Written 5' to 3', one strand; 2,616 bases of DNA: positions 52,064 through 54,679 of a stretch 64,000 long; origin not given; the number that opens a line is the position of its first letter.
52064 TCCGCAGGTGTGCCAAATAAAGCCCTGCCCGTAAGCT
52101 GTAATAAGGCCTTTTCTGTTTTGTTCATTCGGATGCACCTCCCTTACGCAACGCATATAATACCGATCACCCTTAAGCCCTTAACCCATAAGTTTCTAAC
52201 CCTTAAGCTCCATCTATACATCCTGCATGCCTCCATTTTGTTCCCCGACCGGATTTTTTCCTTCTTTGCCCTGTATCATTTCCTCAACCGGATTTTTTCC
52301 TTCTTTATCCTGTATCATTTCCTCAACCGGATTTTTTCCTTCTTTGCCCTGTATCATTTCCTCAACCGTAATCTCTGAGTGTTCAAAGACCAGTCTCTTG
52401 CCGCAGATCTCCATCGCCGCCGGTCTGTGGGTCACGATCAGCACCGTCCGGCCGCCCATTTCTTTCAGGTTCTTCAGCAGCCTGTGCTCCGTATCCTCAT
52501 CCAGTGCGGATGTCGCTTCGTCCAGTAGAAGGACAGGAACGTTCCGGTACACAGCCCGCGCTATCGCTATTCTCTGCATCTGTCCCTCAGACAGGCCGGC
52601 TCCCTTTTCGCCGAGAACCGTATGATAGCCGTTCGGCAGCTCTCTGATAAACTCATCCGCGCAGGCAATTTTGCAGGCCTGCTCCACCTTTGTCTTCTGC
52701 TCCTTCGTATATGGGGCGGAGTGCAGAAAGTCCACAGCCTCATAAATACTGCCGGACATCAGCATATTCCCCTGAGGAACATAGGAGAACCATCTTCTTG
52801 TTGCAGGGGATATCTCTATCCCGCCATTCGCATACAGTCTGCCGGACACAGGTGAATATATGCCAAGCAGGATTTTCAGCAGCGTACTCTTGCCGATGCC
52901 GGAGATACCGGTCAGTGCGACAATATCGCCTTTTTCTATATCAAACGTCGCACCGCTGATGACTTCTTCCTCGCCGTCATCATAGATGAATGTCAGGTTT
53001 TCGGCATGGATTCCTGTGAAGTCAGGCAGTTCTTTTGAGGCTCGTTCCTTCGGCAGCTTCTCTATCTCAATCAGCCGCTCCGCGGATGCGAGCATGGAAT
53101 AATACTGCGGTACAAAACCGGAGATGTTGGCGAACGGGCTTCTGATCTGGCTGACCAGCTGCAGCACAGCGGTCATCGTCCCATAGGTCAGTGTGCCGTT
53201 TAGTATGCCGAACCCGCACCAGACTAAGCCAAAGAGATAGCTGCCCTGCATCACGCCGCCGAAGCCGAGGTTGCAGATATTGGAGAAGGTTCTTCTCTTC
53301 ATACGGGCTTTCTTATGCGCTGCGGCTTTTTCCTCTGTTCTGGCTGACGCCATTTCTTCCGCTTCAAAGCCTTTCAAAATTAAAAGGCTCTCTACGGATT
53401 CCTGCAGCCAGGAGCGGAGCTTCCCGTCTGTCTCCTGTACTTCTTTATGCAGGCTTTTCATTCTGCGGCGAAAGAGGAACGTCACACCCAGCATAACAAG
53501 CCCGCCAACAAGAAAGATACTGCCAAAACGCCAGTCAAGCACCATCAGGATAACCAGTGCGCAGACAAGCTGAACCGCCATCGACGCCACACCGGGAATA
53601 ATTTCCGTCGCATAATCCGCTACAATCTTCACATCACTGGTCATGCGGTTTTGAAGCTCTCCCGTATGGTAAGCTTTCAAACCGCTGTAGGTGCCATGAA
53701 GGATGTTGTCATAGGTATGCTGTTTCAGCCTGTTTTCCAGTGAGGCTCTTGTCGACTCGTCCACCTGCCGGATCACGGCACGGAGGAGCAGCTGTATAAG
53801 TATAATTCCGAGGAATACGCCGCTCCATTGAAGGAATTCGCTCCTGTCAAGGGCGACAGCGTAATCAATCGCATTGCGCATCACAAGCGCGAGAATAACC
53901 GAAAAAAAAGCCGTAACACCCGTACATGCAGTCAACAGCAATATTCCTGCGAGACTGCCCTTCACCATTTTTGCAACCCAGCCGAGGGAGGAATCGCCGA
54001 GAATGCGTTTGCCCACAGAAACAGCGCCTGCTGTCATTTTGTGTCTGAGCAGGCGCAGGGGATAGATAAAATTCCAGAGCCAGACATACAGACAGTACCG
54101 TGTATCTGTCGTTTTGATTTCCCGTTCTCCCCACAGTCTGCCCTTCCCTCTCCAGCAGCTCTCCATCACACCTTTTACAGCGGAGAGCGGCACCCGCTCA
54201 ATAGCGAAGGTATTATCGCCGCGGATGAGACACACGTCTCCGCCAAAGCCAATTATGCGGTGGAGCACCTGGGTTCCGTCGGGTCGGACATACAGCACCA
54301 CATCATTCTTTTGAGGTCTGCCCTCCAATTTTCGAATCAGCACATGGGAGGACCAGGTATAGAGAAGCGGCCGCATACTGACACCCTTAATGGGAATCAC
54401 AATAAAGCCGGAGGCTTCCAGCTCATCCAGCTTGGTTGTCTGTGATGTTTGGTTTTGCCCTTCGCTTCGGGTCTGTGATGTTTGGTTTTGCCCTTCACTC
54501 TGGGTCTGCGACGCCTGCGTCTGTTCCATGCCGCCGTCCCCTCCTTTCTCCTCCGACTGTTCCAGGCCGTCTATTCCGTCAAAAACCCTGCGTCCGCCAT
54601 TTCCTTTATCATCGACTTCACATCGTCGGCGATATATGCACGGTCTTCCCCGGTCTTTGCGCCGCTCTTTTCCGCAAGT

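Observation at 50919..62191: Candidate new RRE-dependent peptide system: 10-gene acidic peptide library plus kinase, nucleotidyltransferase, S26-ABC fusion and a linked surface protein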

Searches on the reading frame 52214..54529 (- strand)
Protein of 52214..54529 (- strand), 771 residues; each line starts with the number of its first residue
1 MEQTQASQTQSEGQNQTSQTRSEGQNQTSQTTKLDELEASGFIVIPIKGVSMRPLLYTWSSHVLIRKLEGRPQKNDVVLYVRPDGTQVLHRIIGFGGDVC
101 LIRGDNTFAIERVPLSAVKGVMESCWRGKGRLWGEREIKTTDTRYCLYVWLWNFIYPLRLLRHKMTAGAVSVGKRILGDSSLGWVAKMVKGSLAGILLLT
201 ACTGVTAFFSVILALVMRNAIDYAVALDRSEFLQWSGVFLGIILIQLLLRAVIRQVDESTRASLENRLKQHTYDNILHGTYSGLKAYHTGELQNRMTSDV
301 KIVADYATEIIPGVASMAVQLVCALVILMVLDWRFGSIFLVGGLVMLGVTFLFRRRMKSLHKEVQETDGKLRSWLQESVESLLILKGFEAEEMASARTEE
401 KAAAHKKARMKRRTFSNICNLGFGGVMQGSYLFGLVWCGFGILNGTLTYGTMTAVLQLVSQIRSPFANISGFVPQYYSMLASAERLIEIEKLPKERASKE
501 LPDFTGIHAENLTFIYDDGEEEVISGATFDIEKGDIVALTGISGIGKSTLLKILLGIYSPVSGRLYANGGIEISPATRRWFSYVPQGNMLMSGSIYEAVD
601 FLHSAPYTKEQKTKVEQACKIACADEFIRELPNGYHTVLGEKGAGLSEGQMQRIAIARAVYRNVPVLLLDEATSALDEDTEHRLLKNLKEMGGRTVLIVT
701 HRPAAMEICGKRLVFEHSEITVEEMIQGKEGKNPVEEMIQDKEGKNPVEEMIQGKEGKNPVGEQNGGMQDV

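Call 3: search_protein_families(library=pfam, proteins=[window:52214-54529:-], max_evalue=0.01)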
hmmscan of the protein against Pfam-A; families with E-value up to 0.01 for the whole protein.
window:52214-54529:- (771 aa): 9 families
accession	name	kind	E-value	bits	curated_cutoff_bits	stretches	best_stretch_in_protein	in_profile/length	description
PF00664.28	ABC_membrane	-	1.1e-27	97.8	28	1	194-465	3-273/274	ABC transporter transmembrane region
PF00005.33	ABC_tran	-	2.1e-25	90.3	25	1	526-674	3-137/137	ABC transporter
PF06472.20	ABC_membrane_2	-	5e-07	29.8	24.4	1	192-420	13-248/269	ABC transporter transmembrane region 2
PF13304.12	AAA_21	-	4.9e-05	24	27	0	536-582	1-53/304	AAA domain, putative AbiEii toxin, Type IV TA system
PF02463.25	SMC_N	-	0.00028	20.8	40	1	527-709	135-205/220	RecF/RecN/SMC N terminal domain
PF13401.12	AAA_22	-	0.00035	21.3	27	1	535-698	6-121/130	AAA domain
PF09818.15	ABC_ATPase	-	0.0023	17.4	23.2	0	612-676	123-188/283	P-loop domain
PF03899.21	ATP-synt_I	-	0.0053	17.6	25.1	1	316-370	6-60/99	ATP synthase I chain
PF13555.12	AAA_29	-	0.0098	16.1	27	0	525-551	13-39/61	P-loop containing region of AAA domain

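Call 4: search_protein_families(library=ncbifam, proteins=[window:52214-54529:-], max_evalue=0.01)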
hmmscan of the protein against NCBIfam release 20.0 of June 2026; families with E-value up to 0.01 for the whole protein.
window:52214-54529:- (771 aa): 189 families (the best 25 are shown)
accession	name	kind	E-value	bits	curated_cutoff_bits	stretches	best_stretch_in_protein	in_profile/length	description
TIGR02857.1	CydD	equivalog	9.9e-70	236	435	1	199-710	8-524/529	thiol reductant ABC exporter subunit CydD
TIGR02203.1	MsbA_lipidA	equivalog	1.2e-69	235.3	602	1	193-720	13-546/572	lipid A export permease/ATP-binding protein MsbA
TIGR03375.1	type_I_sec_LssB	subfamily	2.2e-69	234.5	693.1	1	237-722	194-681/696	type I secretion system permease/ATPase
TIGR02204.1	MsbA_rel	hypoth_equivalog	6.4e-69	233.1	780.4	1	197-721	21-553/576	ABC transporter, permease/ATP-binding protein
TIGR00958.1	3a01208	subfamily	7e-62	209.7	874.6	1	259-720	227-691/711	antigen peptide transporter 2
TIGR03796.1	NHLM_micro_ABC1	equivalog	3e-60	204.2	853.3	1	185-720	145-689/710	NHLP family bacteriocin export ABC transporter peptidase/permease/ATPase subunit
TIGR01846.1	type_I_sec_HlyB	subfamily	1e-59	202.5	725.55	1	344-721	293-670/694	type I secretion system permease/ATPase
TIGR02868.1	CydC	equivalog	4.7e-58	197.1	329.05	1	266-703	86-530/530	thiol reductant ABC exporter subunit CydC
TIGR03797.1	NHLM_micro_ABC2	equivalog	1.1e-57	196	709.4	1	189-720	131-662/686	NHLP bacteriocin export ABC transporter permease/ATPase subunit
NF045513.1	HepA_fam_ABC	equivalog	3.9e-54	184.1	725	1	236-720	98-586/610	heterocyst formation ABC transporter subunit HepA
NF008381.0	PRK11176.1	equivalog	6.1e-54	183.4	867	1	268-721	100-557/582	lipid A ABC transporter ATP-binding protein/permease MsbA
TIGR01193.1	bacteriocin_ABC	subfamily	3.2e-53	181.3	523.85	1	240-720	195-686/708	peptide cleavage/export ABC transporter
TIGR01842.1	type_I_sec_PrtD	subfamily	6.7e-53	180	510.15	1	235-720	48-531/544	type I secretion system permease/ATPase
NF008055.0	PRK10789.1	equivalog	4.5e-49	167.4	845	1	226-721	50-549/590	SmdA family multidrug ABC transporter permease/ATP-binding protein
NF010178.0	PRK13657.1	equivalog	1.3e-47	162.5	733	1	271-721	94-548/588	glucan ABC transporter ATP-binding protein/ permease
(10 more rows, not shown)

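Call 67: find_homologous_proteins(query=window:52214-54529:-, region=1-190, max_evalue=0.001)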
Query window:52214-54529:-, residues 1-190 (190 aa): 33 proteins with E <= 0.001 among 869 candidates.
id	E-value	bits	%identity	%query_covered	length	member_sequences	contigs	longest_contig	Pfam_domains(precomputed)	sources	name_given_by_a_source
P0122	7.2e-122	422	99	100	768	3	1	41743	PF06472.21,PF00005.34,PF13304.13,PF00664.29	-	-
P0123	1.0e-80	288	77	85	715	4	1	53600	PF06472.21,PF00005.34,PF00664.29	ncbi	-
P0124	4.1e-80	286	76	87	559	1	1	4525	PF00005.34,PF00664.29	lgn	-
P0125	7.3e-80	285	75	93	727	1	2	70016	PF06472.21,PF00005.34,PF00664.29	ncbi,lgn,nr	ncbi:MAG: ATP-binding cassette domain-containing protein [Clostridiales bacterium]|nr:ATP-binding ca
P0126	2.6e-79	283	75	87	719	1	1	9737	PF06472.21,PF00005.34,PF02463.26,PF00664.29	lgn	-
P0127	7.4e-77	275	73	88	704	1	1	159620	PF06472.21,PF00005.34,PF00664.29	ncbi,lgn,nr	ncbi:MAG: ATP-binding cassette domain-containing protein [Lachnospiraceae bacterium]|nr:ATP-binding 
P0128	4.5e-76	273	75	85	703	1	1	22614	PF06472.21,PF00005.34,PF02463.26,PF00664.29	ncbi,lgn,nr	ncbi:MAG: ATP-binding cassette domain-containing protein [Clostridiales bacterium]|nr:ATP-binding ca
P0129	1.9e-75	271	82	77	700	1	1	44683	PF06472.21,PF00005.34,PF00664.29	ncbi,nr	ncbi:MAG: ATP synthase subunit I [Lachnospiraceae bacterium]|nr:ATP synthase subunit I [Lachnospirac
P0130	1.9e-74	268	64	99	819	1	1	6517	PF06472.21,PF00005.34,PF13304.13,PF00664.29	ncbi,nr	ncbi:MAG: ATP-binding cassette domain-containing protein [Lachnospiraceae bacterium]|nr:ATP-binding 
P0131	3.0e-71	257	72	87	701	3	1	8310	PF00005.34,PF02463.26,PF13304.13,PF00664.29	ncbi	-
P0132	3.0e-69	251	70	87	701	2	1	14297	PF00005.34,PF00664.29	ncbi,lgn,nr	ncbi:MAG: ATP-binding cassette domain-containing protein [Clostridiales bacterium]|nr:ATP-binding ca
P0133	3.7e-68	247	68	87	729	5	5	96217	PF06472.21,PF00005.34,PF13304.13,PF00664.29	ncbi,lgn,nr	ncbi:MAG: ATP-binding cassette domain-containing protein [Clostridiales bacterium]|nr:ATP-binding ca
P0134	1.4e-67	245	69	86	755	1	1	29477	PF06472.21,PF00005.34,PF00664.29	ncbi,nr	ncbi:MAG: ATP-binding cassette domain-containing protein [Lachnospiraceae bacterium]|nr:ATP-binding 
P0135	2.3e-67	244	72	82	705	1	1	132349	PF06472.21,PF00005.34,PF02463.26,PF00664.29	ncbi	-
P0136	2.7e-66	241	69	84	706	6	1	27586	PF06472.21,PF00005.34,PF13304.13,PF00664.29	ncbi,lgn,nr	ncbi:MAG: ATP-binding cassette domain-containing protein [Clostridiales bacterium]|nr:ATP-binding ca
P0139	2.0e-63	232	68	85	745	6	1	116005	PF06472.21,PF00005.34,PF00664.29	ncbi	-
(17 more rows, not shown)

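Call 68: find_encoding_contigs(protein=P0127, flank=10000, max_places=1)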
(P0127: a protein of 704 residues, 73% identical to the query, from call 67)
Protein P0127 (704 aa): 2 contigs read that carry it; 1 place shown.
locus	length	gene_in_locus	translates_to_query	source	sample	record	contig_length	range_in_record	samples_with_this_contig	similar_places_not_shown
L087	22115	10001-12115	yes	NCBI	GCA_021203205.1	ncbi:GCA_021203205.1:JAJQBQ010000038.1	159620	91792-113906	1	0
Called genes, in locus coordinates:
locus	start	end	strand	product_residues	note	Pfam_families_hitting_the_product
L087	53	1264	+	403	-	PF00291:PALP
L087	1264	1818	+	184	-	PF00702:Hydrolase, PF13419:HAD_2, PF13242:Hydrolase_like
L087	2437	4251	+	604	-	-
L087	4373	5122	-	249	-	PF05685:Uma2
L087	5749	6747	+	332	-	PF03807:F420_oxidored (weak), PF10727:Rossmann-like (faint), PF10728:DUF2520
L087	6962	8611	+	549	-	PF01171:ATP_bind_3, PF11734:TilS_C (weak)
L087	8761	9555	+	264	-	PF27840:ScmC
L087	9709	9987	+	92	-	PF05402:PqqD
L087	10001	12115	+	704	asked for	PF00664:ABC_membrane, PF06472:ABC_membrane_2, PF00005:ABC_tran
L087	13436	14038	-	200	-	-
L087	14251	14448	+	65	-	-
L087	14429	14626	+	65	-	PF20063:DUF6462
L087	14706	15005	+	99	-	-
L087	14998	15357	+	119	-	-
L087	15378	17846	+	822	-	PF05272:VapE-like_dom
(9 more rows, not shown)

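Call 69: find_encoding_contigs(protein=P0133, flank=10000, max_places=1)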
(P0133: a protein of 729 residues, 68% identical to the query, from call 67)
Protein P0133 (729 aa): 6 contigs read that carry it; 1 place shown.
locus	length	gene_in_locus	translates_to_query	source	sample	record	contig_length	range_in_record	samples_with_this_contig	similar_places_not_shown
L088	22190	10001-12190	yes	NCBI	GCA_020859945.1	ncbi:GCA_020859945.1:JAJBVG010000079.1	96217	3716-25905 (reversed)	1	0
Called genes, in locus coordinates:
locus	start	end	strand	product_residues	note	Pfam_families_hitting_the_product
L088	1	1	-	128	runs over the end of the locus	PF08378:NERD, PF02021:UPF0102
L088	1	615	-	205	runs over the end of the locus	PF01351:RNase_HII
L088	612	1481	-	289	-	PF03193:RsgA_GTPase (faint), PF01926:MMR_HSR1, PF02421:FeoB_N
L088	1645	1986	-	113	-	PF01245:Ribosomal_L19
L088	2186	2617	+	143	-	-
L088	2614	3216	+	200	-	PF02163:Peptidase_M50 (weak)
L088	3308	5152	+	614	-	PF19864:Radical_SAM_N2, PF04055:Radical_SAM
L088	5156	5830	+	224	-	PF10105:DUF2344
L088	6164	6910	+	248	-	PF00072:Response_reg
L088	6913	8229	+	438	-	PF14501:HATPase_c_5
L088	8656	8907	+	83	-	-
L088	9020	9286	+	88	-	PF05402:PqqD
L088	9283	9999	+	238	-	PF27840:ScmC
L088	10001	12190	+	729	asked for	PF06472:ABC_membrane_2 (weak), PF00664:ABC_membrane, PF00005:ABC_tran, PF13304:AAA_21 (faint)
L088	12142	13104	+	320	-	-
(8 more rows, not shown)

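Call 70: find_encoding_contigs(protein=P0135, flank=10000, max_places=1)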
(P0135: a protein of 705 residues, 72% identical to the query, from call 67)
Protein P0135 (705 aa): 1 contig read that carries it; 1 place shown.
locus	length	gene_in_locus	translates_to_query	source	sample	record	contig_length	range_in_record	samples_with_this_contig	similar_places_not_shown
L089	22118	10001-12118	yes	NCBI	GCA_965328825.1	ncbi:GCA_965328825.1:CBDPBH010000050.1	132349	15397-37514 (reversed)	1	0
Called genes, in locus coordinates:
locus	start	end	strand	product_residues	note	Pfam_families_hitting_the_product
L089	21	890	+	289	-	PF00535:Glycos_transf_2, PF10111:Glyco_tranf_2_2, PF13641:Glyco_tranf_2_3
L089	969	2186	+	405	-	PF04230:PS_pyruv_trans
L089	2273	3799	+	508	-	PF01943:Polysacc_synt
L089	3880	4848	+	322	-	PF00881:Nitroreductase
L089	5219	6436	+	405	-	PF14907:NTP_transf_5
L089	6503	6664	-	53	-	-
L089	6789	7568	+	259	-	PF27840:ScmC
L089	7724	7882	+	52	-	-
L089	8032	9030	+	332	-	PF17101:Stealth_CR1, PF11380:Stealth_CR2, PF17102:Stealth_CR3 (faint)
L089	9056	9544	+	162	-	-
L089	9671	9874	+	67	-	PF05402:PqqD (weak)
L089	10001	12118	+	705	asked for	PF02463:SMC_N (weak), PF00664:ABC_membrane, PF06472:ABC_membrane_2, PF00005:ABC_tran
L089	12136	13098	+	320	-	-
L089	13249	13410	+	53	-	-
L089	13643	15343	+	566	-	PF09820:AAA-ATPase_like, PF08011:PDDEXK_9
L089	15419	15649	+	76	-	PF09820:AAA-ATPase_like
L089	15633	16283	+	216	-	-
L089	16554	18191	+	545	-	-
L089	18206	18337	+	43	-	-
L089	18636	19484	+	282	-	PF27840:ScmC (faint)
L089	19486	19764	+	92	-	PF05402:PqqD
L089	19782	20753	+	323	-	-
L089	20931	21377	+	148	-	PF01850:PIN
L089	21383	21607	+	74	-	-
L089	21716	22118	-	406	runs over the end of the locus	PF10923:BrxC_BrxD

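Call 71: find_encoding_contigs(protein=P0139, flank=10000, max_places=1)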
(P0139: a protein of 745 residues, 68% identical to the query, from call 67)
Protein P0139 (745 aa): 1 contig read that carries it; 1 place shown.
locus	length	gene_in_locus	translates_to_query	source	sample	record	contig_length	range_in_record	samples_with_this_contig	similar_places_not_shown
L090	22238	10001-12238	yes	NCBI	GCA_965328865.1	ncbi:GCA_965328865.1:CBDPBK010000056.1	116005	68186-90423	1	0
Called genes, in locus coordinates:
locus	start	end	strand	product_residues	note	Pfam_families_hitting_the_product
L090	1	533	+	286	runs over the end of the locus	PF00696:AA_kinase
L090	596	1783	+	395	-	PF00202:Aminotran_3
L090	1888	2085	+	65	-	PF04657:DMT_YdcZ (weak)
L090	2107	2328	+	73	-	PF04657:DMT_YdcZ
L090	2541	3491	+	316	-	PF14907:NTP_transf_5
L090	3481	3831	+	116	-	-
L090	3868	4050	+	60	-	-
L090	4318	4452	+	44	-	-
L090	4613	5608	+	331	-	PF17101:Stealth_CR1, PF11380:Stealth_CR2, PF17103:Stealth_CR4 (faint)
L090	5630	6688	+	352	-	-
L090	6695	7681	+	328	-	PF00535:Glycos_transf_2, PF10111:Glyco_tranf_2_2, PF13641:Glyco_tranf_2_3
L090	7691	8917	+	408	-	PF13439:Glyco_transf_4, PF00534:Glycos_transf_1, PF13692:Glyco_trans_1_4, PF13524:Glyco_trans_1_2 (weak)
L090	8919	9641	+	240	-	PF27840:ScmC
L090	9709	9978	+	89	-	PF05402:PqqD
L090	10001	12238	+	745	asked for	PF00664:ABC_membrane, PF06472:ABC_membrane_2 (weak), PF00005:ABC_tran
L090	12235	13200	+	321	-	-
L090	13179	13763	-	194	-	PF03352:Adenine_glyco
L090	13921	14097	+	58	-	-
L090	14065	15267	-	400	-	PF07690:MFS_1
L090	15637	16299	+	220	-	PF10531:SLBB, PF00633:HHH, PF12836:HHH_3, PF03934:T2SSK (weak)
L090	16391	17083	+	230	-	PF00072:Response_reg, PF00486:Trans_reg_C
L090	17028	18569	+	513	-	PF00512:HisKA, PF02518:HATPase_c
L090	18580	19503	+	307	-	PF10646:Germane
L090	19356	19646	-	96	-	-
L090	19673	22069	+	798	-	PF13567:DUF4131, PF03772:Competence, PF00753:Lactamase_B, PF12706:Lactamase_B_2 (weak)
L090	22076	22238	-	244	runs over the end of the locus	PF03009:GDPD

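Call 103: predict_structure(alignment_id=A3)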
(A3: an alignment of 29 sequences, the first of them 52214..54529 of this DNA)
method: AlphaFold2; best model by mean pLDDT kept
length: 771 residues; sequences in the alignment: 29
mean_pLDDT: 70.2   pTM: 0.47
mean pLDDT of the five models: 70.2, 66.9, 62.0, 57.6, 56.7
residues with pLDDT >= 90: 29; 70-90: 458; 50-70: 157; < 50: 127
segments of 3 or more residues with pLDDT < 50: 1-31, 48-61, 106-108, 123-141, 287-289, 588-597, 728-771
pLDDT, mean of each block of 10 residues (from residue 1): 33 33 34 59 56 41 62 72 66 77 59 76 41 37 59 65 69 63 82 83 88 89 89 91 91 88 84 71 53 72 86 84 84 78 76 76 78 67 51 76 85 79 75 82 83 84 73 78 81 65 86 77 86 86 77 78 84 78 63 47 63 85 84 71 66 81 79 72 86 77 73 85 63 37 36 33 30 39
secondary structure, 60 per line:
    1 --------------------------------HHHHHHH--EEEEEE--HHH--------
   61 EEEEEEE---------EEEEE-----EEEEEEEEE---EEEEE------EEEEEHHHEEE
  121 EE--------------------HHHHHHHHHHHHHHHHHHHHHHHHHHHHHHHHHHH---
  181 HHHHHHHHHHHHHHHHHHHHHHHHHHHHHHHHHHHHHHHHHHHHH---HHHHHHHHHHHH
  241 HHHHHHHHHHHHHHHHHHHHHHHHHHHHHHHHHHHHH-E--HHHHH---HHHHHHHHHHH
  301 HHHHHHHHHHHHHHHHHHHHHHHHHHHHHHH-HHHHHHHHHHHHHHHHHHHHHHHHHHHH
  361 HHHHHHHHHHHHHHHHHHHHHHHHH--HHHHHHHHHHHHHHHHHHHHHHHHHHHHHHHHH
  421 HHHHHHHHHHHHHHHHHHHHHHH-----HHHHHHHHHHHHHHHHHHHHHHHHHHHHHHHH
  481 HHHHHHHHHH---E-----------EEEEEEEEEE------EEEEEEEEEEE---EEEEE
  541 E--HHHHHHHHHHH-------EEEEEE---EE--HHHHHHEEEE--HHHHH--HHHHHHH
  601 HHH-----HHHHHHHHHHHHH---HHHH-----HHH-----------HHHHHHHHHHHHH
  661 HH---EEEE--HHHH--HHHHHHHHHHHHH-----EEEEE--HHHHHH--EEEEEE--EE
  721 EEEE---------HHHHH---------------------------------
elements in order (helices of 4 or more, strands of 3 or more residues): H33-39 E42-47 E61-67 E77-81 E87-95 E99-103 E110-114 E118-122 H143-177 H181-225 H229-277 H282-286 H290-331 H333-385 H388-443 H449-490 E506-515 E522-532 E536-541 H544-554 E562-567 H575-580 E581-584 H587-591 H594-603 H609-621 H625-628 H648-662 E666-669 H672-675 H678-690 E696-700 H703-708 E711-716 E719-724 H734-738

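Call 107: fold_search(model_id=the predicted structure, library=pdb)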
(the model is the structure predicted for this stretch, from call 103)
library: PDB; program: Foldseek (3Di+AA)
matches with E <= 10: 1406; with E <= 0.001: 1148
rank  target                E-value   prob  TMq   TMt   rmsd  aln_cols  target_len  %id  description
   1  6v9z_A                9.5e-28  1.00  0.47  0.50  19.2       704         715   21  Cryo-EM structure of PCAT1 bound to its CtA peptide substrate (released 2020-01-22)
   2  9azl_A                3.2e-27  1.00  0.47  0.50  19.3       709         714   21  Cryo-EM structure of the ABC transporter PCAT1 bound with MgADP class1 (released 2024-10-30)
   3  9iqg_B                1.7e-26  1.00  0.44  0.52   9.0       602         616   24  Cryo-EM structure of MsRv1273c/72c from Mycobacterium smegmatis in the ATP|ADP+Vi-bound Occ (Vi) state (released 2025-05-14)
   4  9bd6_A                1.1e-25  1.00  0.44  0.55   8.3       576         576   24  PaMsbA in an occluded, outward conformation (released 2025-09-03)
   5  8vpb_A                1.6e-25  1.00  0.48  0.52  18.7       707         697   20  Cryo-EM structure of the ABC transporter PCAT1 bound with MgADP_Class_2 (released 2024-10-30)
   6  8dck_A                1.8e-25  1.00  0.47  0.52  14.1       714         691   19  Structure of hemolysin A secretion system HlyB/D complex, ATP-bound (released 2022-09-14)
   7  9kwi_B                2.1e-25  1.00  0.44  0.52   9.3       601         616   24  Cryo-EM structure of MsRv1273c/72c(E553Q) mutant from Mycobacterium smegmatis in the ATP-bound Occ state (released 2025-05-14)
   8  4q4j_A                3.9e-25  1.00  0.44  0.55   8.5       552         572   23  Structure of crosslinked TM287/288_S498C_S520C mutant (released 2014-07-16)
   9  6ram_B                8.0e-25  1.00  0.46  0.58   7.8       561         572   25  Heterodimeric ABC exporter TmrAB under turnover conditions in asymmetric unlocked return conformation with wider opene (released 2019-07-31)
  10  8vp5_A                8.3e-25  1.00  0.45  0.49  19.4       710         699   19  Cryo-EM structure of the ABC transporter PCAT1 bound with ADP and Substrate (released 2024-10-30)
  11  4q4h_B                1.0e-24  1.00  0.45  0.56   8.2       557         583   24  TM287/288 in its apo state (released 2014-07-16)
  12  7sgr_A                1.1e-24  1.00  0.45  0.48  14.9       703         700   19  Structure of hemolysin A secretion system HlyB/D complex (released 2022-09-14)
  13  4q4a_B                1.3e-24  1.00  0.45  0.55   8.2       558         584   24  Improved model of AMP-PNP bound TM287/288 (released 2014-07-16)
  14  8vp5_B                1.8e-24  1.00  0.46  0.50  19.5       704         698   19  Cryo-EM structure of the ABC transporter PCAT1 bound with ADP and Substrate (released 2024-10-30)
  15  5mkk_B                1.9e-24  1.00  0.50  0.63   6.9       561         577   25  Crystal structure of the heterodimeric ABC transporter TmrAB, a homolog of the antigen translocation complex TAP (released 2017-01-18)
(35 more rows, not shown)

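Call 113: search_protein_families(library=pfam, proteins=[L089:16554-18191:+, L090:5630-6688:+, L089:9056-9544:+], max_evalue=0.01)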
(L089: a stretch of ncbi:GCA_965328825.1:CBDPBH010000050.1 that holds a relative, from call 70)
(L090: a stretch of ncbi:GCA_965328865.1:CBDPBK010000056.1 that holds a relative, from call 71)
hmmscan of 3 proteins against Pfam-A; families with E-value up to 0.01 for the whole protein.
L089:16554-18191:+ (545 aa): 0 families

L090:5630-6688:+ (352 aa): 0 families

L089:9056-9544:+ (162 aa): 0 families

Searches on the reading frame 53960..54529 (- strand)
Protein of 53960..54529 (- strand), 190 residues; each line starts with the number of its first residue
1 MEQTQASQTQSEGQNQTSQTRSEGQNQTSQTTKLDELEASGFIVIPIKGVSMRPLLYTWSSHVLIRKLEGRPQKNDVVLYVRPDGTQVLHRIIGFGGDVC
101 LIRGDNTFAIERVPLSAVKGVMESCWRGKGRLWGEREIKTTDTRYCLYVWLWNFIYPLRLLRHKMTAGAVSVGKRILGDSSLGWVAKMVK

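Call 58: search_protein_families(library=pfam, proteins=[window:53960-54529:-], max_evalue=0.1)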
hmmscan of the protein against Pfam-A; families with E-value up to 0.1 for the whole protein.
window:53960-54529:- (190 aa): 1 family
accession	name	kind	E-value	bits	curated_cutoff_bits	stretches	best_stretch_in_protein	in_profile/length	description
PF10502.14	Peptidase_S26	-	0.011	16.1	22.9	1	45-111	26-95/168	Signal peptidase, peptidase S26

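Call 64: search_protein_families(library=ncbifam, proteins=[window:53960-54529:-], max_evalue=1)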
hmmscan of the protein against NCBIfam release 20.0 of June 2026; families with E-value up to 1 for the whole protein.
window:53960-54529:- (190 aa): 3 families
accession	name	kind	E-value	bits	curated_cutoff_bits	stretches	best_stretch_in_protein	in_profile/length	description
TIGR02227.1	sigpep_I_bact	equivalog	3.1e-07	30.4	47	1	42-109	20-90/162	signal peptidase I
TIGR02228.1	sigpep_I_arch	equivalog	0.007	16.2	51.85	1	43-105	33-99/158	signal peptidase I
NF046067.1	SigPepSipWBacil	equivalog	0.14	11.7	190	1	50-94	46-91/189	signal peptidase I SipW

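Call 104: search_protein_representatives(protein=window:53960-54529:-)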
Query: 190 residues. Proteins with E-value up to 0.001 (for the whole library): 1331; up to 1e-10: 156; up to 1e-30: 4. The best 150 are listed.
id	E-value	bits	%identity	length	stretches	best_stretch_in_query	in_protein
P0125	2.3e-80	285.1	76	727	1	16-190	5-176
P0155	1.1e-57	211.2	66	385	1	33-189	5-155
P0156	1.6e-50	187.9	63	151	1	30-178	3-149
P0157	3.7e-31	124.7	78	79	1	1-79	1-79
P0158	2.2e-25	105.8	62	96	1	78-173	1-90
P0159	1.1e-21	93.9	43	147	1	36-166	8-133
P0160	1.5e-19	86.8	47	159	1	30-165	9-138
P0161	1.4e-18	83.7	58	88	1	26-99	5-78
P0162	1.4e-18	83.7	40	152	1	33-167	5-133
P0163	2.8e-18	82.7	46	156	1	32-176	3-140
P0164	3.7e-18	82.3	41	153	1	30-164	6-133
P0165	4.7e-18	82.0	49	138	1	30-130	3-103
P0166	1.4e-17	80.4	41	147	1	37-174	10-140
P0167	1.7e-17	80.2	45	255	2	97-168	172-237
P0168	3.2e-17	79.2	45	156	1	36-164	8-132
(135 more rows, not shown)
